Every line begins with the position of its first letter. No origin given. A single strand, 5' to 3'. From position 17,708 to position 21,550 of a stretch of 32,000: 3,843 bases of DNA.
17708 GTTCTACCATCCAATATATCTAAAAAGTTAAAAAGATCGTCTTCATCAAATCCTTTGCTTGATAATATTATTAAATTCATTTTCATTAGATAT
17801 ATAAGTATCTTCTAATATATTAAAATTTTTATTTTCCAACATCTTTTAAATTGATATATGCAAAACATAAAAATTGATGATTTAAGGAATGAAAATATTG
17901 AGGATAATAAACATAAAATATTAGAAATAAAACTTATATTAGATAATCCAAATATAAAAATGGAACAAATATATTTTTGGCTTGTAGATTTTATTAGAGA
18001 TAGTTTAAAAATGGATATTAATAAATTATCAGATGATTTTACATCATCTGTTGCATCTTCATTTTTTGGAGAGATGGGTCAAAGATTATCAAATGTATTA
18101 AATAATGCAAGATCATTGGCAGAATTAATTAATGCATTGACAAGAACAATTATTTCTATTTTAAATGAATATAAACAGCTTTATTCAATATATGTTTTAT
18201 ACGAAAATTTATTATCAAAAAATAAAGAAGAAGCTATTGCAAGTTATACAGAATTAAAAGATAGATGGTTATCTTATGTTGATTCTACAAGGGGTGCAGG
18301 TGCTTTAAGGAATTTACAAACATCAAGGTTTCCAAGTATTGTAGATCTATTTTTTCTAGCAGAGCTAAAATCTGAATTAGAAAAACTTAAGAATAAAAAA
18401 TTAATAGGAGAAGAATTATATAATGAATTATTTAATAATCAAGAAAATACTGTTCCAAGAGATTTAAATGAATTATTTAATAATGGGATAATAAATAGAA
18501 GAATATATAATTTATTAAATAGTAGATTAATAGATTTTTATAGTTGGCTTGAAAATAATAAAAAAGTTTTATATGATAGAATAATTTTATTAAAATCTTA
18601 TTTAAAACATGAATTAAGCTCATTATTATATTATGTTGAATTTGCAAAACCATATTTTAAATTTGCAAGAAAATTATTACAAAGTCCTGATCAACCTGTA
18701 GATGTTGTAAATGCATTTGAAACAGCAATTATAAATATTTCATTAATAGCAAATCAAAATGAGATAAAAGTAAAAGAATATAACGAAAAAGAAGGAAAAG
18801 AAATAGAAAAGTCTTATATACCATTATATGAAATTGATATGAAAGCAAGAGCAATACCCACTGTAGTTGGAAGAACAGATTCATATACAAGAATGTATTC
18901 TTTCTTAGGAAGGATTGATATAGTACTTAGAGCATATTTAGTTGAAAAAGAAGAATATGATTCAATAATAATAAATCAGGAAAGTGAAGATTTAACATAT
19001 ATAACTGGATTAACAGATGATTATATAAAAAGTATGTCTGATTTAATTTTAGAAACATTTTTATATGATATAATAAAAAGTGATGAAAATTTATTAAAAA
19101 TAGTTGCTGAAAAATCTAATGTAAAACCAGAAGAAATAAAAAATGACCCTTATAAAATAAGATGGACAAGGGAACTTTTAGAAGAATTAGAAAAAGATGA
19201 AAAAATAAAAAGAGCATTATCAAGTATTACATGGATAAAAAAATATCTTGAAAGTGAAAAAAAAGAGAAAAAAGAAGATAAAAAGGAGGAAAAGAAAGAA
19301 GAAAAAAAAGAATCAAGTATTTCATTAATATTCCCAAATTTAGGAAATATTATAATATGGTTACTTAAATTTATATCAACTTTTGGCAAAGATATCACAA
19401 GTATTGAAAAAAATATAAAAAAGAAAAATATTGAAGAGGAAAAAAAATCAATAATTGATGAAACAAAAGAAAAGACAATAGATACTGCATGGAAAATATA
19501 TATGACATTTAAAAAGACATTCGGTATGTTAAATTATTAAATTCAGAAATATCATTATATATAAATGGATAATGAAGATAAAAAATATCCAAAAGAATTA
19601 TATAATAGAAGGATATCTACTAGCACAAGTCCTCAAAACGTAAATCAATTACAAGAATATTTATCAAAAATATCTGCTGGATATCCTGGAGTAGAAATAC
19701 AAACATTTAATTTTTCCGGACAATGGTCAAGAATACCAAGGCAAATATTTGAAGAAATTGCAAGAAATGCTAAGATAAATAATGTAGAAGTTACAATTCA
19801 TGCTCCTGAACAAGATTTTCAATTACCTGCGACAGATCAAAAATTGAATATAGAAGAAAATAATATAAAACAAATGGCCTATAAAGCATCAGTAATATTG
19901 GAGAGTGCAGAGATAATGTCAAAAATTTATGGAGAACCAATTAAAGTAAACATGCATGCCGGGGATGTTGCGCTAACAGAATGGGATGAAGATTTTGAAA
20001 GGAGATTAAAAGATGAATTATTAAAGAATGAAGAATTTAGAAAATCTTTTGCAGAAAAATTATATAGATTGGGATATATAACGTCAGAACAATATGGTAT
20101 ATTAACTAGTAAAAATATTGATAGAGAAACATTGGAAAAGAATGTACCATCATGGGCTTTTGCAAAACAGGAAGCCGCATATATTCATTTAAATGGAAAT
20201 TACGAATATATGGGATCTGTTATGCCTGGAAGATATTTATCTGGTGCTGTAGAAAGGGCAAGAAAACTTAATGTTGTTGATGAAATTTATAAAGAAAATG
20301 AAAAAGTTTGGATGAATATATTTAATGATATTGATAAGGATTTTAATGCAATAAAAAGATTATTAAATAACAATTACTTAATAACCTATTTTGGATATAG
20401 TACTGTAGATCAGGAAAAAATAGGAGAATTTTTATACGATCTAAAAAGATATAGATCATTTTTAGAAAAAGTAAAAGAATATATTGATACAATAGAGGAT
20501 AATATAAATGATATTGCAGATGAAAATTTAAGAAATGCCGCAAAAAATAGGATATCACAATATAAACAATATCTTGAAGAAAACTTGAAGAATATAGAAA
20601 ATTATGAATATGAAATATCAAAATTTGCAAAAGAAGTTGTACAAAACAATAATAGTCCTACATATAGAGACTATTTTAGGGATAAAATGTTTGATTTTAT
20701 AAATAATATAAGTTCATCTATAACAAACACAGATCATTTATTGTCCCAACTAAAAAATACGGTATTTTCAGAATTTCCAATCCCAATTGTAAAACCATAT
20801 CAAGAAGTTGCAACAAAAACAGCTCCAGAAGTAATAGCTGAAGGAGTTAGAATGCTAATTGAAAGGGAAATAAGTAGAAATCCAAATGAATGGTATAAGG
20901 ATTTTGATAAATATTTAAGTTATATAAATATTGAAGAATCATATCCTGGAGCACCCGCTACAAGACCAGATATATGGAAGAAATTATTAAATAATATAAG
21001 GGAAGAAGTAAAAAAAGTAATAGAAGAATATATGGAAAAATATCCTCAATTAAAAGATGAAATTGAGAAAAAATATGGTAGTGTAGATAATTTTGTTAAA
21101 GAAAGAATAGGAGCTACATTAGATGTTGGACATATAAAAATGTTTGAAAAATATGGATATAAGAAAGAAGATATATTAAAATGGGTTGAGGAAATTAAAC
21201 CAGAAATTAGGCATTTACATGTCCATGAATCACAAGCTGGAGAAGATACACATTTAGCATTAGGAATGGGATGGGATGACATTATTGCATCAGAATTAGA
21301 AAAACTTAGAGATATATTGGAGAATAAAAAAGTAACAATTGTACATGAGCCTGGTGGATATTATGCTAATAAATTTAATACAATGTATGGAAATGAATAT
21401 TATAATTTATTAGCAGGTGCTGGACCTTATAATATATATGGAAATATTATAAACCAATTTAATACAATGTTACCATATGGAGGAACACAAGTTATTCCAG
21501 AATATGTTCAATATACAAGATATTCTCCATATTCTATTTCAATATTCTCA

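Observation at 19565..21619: Complete endonuclease-IV-type nine-ligand metal site split by a ~300-residue helical insertion in a 684-aa orphan protein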

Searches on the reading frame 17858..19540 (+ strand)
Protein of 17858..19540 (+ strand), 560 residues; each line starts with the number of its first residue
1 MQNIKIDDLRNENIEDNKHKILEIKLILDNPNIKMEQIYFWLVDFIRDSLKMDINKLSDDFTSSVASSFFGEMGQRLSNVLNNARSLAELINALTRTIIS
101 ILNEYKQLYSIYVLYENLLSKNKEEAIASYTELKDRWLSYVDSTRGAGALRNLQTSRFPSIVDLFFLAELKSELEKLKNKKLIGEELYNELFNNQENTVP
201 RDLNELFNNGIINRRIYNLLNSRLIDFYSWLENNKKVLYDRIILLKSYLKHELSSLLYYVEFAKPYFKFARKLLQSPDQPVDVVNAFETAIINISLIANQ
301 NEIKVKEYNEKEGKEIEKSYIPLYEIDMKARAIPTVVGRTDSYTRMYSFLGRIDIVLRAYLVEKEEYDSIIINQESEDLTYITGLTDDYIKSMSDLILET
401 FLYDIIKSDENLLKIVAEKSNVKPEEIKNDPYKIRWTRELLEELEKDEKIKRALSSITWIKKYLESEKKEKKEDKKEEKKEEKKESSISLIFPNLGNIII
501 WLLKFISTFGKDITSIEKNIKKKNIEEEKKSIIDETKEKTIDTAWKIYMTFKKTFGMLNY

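Call 15: search_protein_families(library=pfam, proteins=[window:17858-19540:+], max_evalue=0.001)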
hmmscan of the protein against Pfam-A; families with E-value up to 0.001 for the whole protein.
window:17858-19540:+ (560 aa): 0 families

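Call 62: search_solved_structures(query=A6, max_evalue=10, show_alignments=2)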
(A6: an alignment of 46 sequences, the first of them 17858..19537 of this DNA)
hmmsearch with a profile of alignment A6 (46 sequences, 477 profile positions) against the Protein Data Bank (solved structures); distinct sequences matched with E-value up to 10: 0.

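Call 63: search_protein_families(library=pfam, alignment_id=A6, max_evalue=0.1)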
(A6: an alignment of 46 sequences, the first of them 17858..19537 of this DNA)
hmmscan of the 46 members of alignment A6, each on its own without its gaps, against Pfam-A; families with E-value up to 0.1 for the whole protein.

A. member 1, window:17858-19537:+ (560 aa): 1 family
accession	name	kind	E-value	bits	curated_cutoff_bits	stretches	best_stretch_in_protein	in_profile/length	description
PF08220.18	HTH_DeoR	-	0.0094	16.1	21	1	190-214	22-46/57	DeoR-like helix-turn-helix domain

B. families by the number of members that match (of 46 scanned): 31 families (the first 25 are shown)
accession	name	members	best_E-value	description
PF09774.14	MIX23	2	0.013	Intermembrane space protein MIX23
PF19027.5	DUF5752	2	0.029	Family of unknown function (DUF5752)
PF05192.23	MutS_III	1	0.002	MutS domain III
PF18513.6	Pro_sub2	1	0.0022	Prodomain subtilisin 2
PF10312.14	Cactin_mid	1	0.003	Conserved mid region of cactin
PF10737.14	GerPC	1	0.0063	Spore germination protein GerPC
PF14591.11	AF0941-like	1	0.0074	AF0941-like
PF08220.18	HTH_DeoR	1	0.0094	DeoR-like helix-turn-helix domain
PF15300.11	INT_SG_DDX_CT_C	1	0.012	INTS6/SAGE1/DDX26B/CT45 C-terminus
PF11640.13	TAN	1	0.014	Telomere-length maintenance and DNA damage repair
PF19795.4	DUF6279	1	0.016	Family of unknown function (DUF6279)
PF11979.13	SARA_C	1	0.025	Smad anchor for receptor activation-like, C-terminal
PF06327.19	Adcy_cons_dom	1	0.028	Adenylate cyclase, conserved domain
PF00428.24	Ribosomal_60s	1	0.03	60s Acidic ribosomal protein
PF23268.1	RIN1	1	0.03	RIN1-like domain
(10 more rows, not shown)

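Call 64: find_homologous_proteins(query=A6, max_evalue=0.00001)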
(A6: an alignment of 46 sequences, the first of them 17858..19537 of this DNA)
Query A6 (46 sequences) (560 aa, profile of the alignment): 125 proteins with E <= 0.00001 among 8000 candidates; the best 120 are listed.
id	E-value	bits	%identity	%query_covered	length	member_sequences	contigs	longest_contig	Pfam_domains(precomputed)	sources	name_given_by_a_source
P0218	4.2e-193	661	30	62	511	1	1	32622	-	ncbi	-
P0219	5.0e-189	647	27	68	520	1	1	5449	-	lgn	-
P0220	1.1e-187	643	27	61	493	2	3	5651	-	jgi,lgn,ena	-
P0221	5.5e-183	627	28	67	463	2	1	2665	-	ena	-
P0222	1.0e-182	626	27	68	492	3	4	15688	-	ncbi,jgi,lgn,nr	ncbi:hypothetical protein FJZ19_05310 [Candidatus Pacearchaeota archaeon]|nr:hypothetical protein [C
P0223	3.6e-181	621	26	68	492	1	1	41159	-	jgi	jgi:hypothetical protein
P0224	2.1e-177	609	26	69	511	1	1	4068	-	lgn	-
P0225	4.6e-177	608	27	67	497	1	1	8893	-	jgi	jgi:hypothetical protein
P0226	1.1e-176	607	27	69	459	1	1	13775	-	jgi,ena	-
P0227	1.3e-176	606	24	81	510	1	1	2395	-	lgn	-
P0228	1.6e-176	606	26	67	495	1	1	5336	-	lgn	-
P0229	1.8e-176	606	27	68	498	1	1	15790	-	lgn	-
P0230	2.2e-176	606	28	67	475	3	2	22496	-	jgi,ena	-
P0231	2.2e-176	606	27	69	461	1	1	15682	-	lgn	-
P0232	2.6e-176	605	28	65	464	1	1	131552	-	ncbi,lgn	-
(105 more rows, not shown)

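Call 72: predict_structure(alignment_id=A7)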
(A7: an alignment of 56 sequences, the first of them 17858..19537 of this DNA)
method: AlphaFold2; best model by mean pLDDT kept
length: 560 residues; sequences in the alignment: 56
mean_pLDDT: 85.9   pTM: 0.72
mean pLDDT of the five models: 85.9, 85.7, 83.8, 83.2, 83.0
residues with pLDDT >= 90: 335; 70-90: 160; 50-70: 23; < 50: 42
segments of 3 or more residues with pLDDT < 50: 470-499, 501-505, 507-512
pLDDT, mean of each block of 10 residues (from residue 1): 80 88 93 91 96 92 90 91 90 92 93 94 95 96 93 91 95 95 95 85 94 94 97 94 93 90 86 83 87 94 90 87 96 81 76 96 91 73 69 89 93 95 90 91 94 86 76 46 30 38 46 67 87 94 95 87
secondary structure, 60 per line:
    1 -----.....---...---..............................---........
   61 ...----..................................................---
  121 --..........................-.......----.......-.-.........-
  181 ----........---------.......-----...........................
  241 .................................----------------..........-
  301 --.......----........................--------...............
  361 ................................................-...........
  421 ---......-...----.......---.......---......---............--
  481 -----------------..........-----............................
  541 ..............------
elements in order: H6-10 E20-34 H35-49 E53-63 H68-117 H123-148 H150-156 H161-167 H171-179 H185-192 H203-208 H214-273 E290-299 E303-309 E314-337 E346-363 H364-408 H410-420 H424-429 H438-444 H448-454 H458-463 H467-478 H498-507 H513-554

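Call 74: fold_search(model_id=the predicted structure, library=pdb)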
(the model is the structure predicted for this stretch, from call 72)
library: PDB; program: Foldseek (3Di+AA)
matches with E <= 10: 428; with E <= 0.001: 0
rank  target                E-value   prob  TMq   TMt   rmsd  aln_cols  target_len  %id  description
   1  8zar_B                8.9e-02  0.38  0.15  0.22  21.3       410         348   10  EmrAB-TolC MFS-type tripartite multidrug efflux pump FA (released 2025-04-30)
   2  4tko                  1.1e-01  0.63  0.15  0.24  25.8       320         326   14  Structure of the periplasmic adaptor protein EmrA (released 2014-07-09)
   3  8toc_a                1.1e-01  0.10  0.08  0.08  28.6       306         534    8  Acinetobacter phage AP205 (released 2024-03-06)
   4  4wd7_E                1.2e-01  0.30  0.12  0.18  15.8       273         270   10  Crystal structure of a bacterial Bestrophin homolog from Klebsiella pneumoniae by Zn-SAD phasing (released 2014-10-01)
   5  6iv3_D                1.2e-01  0.25  0.11  0.19  20.6       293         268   12  Crystal structure of a bacterial Bestrophin homolog from Klebsiella pneumoniae with a mutation W252A (released 2019-11-13)
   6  8zal_B                1.5e-01  0.30  0.15  0.22  21.3       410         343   10  EmrAB-TolC MFS-type tripartite multidrug efflux pump EA (released 2025-04-30)
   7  8zar_C                1.6e-01  0.38  0.15  0.22  18.4       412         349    9  EmrAB-TolC MFS-type tripartite multidrug efflux pump FA (released 2025-04-30)
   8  8zal_A                2.3e-01  0.47  0.15  0.22  20.7       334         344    9  EmrAB-TolC MFS-type tripartite multidrug efflux pump EA (released 2025-04-30)
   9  6jlf_A                2.6e-01  0.16  0.11  0.17  19.3       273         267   12  Crystal structure of a bacterial Bestrophin homolog from Klebsiella pneumoniae D179A mutation - HR (released 2019-11-13)
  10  9qgy_G                3.5e-01  0.06  0.06  0.09  20.0       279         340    8  Structure of the YbjP lipoprotein bound to the MacAB-TolC tripartite efflux pump (released 2026-03-25)
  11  6jlf_B                4.4e-01  0.14  0.11  0.19  20.1       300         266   12  Crystal structure of a bacterial Bestrophin homolog from Klebsiella pneumoniae D179A mutation - HR (released 2019-11-13)
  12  6iv0_B                4.4e-01  0.14  0.12  0.19  18.1       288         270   11  Crystal structure of a bacterial Bestrophin homolog from Klebsiella pneumoniae with a mutation I180A (released 2019-11-13)
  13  3ok8_A                4.4e-01  0.13  0.09  0.19  36.6       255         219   12  I-BAR OF PinkBAR (released 2011-07-13)
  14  4tql_A                4.8e-01  0.16  0.10  0.20  37.1       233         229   15  Computationally designed three helix bundle (released 2014-10-15)
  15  5f7y_A                5.3e-01  0.05  0.07  0.09  15.9       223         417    8  Blood group antigen binding adhesin BabA of Helicobacter pylori strain 17875 in complex with blood group A type-1 hexa (released 2016-01-20)
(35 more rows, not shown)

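Call 81: search_protein_families(library=padloc, proteins=[window:17858-19537:+], max_evalue=0.01)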
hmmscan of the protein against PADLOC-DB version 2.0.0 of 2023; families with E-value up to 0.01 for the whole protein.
window:17858-19537:+ (560 aa): 0 families

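Call 93: fold_search(model_id=the predicted structure, library=viral)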
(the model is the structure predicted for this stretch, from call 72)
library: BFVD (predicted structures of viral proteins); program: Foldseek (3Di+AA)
matches with E <= 10: 517; with E <= 0.001: 0
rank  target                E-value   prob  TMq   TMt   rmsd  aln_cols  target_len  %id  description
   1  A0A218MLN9            6.2e-02  0.09  0.08  0.08  34.6       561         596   12  Uncharacterized protein [uncultured virus]
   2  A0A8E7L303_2          8.6e-02  0.14  0.09  0.08  20.7       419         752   11  Tail protein [Enterococcus phage 113]
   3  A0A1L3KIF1            9.9e-02  0.21  0.10  0.13  21.5       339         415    7  Maturation [Beihai levi-like virus 26]
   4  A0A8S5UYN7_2          1.1e-01  0.54  0.17  0.12  22.9       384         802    8  Endosialidase chaperone [Siphoviridae sp. ctkKt3]
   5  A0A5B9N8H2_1          1.1e-01  0.13  0.10  0.06  24.2       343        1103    9  (no name in the UniProt tables at hand)
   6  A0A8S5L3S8            1.3e-01  0.14  0.11  0.15  24.5       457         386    7  Maturation protein [ssRNA phage SRR5208570_4]
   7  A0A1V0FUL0            1.4e-01  0.10  0.08  0.06  22.8       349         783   10  Outer capsid protein VP4 [Rotavirus A]
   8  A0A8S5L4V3            1.4e-01  0.07  0.07  0.10  31.7       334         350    9  Maturation protein [ssRNA phage SRR6960509_7]
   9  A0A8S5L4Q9            1.6e-01  0.16  0.10  0.11  27.3       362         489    9  Maturation protein [ssRNA phage SRR5466725_16]
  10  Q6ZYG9                1.8e-01  0.15  0.08  0.17  14.5       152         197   11  Uncharacterized protein [Pyrobaculum spherical virus (isolate United States/Yellowstone)]
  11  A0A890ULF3            2.4e-01  0.21  0.10  0.15  22.9       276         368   15  (no name in the UniProt tables at hand)
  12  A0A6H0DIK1            2.4e-01  0.11  0.07  0.10  23.3       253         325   15  Maturation protein (Fragment) [Cooper virus]
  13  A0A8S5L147            2.4e-01  0.11  0.10  0.10  22.8       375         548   11  Maturation protein [ssRNA phage SRR7976299_8]
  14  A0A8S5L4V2            2.4e-01  0.06  0.07  0.07  26.3       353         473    8  Maturation protein [ssRNA phage SRR5466338_4]
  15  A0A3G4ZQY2            2.5e-01  0.04  0.07  0.07  35.7       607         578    9  SPX domain-containing protein [Terrestrivirus sp.]
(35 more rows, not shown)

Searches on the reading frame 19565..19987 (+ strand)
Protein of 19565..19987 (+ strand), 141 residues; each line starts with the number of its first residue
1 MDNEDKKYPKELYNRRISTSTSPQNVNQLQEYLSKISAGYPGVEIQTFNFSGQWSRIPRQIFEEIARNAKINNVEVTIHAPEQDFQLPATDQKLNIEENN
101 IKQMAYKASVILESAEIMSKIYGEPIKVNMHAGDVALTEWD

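Call 43: search_protein_families(library=pfam, proteins=[window:19565-19987:+], max_evalue=10)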
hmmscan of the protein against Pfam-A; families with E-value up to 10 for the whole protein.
window:19565-19987:+ (141 aa): 2 families
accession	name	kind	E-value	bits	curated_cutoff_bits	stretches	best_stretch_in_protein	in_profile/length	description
PF01261.30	AP_endonuc_2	-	0.0038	17.4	31.1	1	37-94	6-62/249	Xylose isomerase-like TIM barrel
PF06542.16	PHA-1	-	0.055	12.8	26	1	48-130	199-270/405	Regulator protein PHA-1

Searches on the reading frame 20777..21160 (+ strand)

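Call 43: search_protein_families(library=pfam, proteins=[window:20777-21160:+], max_evalue=10)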
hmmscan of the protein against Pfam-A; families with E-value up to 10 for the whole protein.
window:20777-21160:+ (128 aa): 9 families
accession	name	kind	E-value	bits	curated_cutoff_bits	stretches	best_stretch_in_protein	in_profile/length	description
PF13350.11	Y_phosphatase3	-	0.021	15.3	22.2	1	72-114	188-227/240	Tyrosine phosphatase family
PF15079.11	Tsc35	-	0.025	14.6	27.7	1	59-108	41-89/205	Testis-specific protein 35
PF10459.15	Peptidase_S46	-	0.035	13.2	22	1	73-123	274-324/698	Peptidase S46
PF05205.17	COMPASS-Shg1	-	0.041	15.1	24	1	9-98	21-99/102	COMPASS (Complex proteins associated with Set1p) component shg1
PF24122.1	Cas8b_C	-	0.05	13.9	27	1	36-111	57-129/228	Type I-B CRISPR Cas8b C-terminal domain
PF25600.1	TRIM_CC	-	0.054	13.8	30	1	68-111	12-55/142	TRIM protein coiled-coil region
PF20463.3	PDH_C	-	0.083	13.7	22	1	62-100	54-92/102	Prephenate dehydrogenase, dimerization domain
PF01031.25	Dynamin_M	-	0.088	12.4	28.5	1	69-100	210-245/287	Dynamin central region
PF15637.11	Tox-HNH-HHH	-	0.27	12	26.1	1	8-51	29-73/103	HNH/Endo VII superfamily nuclease toxin with a HHH motif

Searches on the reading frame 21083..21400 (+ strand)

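Call 43: search_protein_families(library=pfam, proteins=[window:21083-21400:+], max_evalue=10)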
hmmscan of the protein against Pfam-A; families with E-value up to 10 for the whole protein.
window:21083-21400:+ (106 aa): 1 family
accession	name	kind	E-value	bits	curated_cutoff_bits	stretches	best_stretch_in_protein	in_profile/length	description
PF01261.30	AP_endonuc_2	-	4.5e-06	27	31.1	1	2-65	146-206/249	Xylose isomerase-like TIM barrel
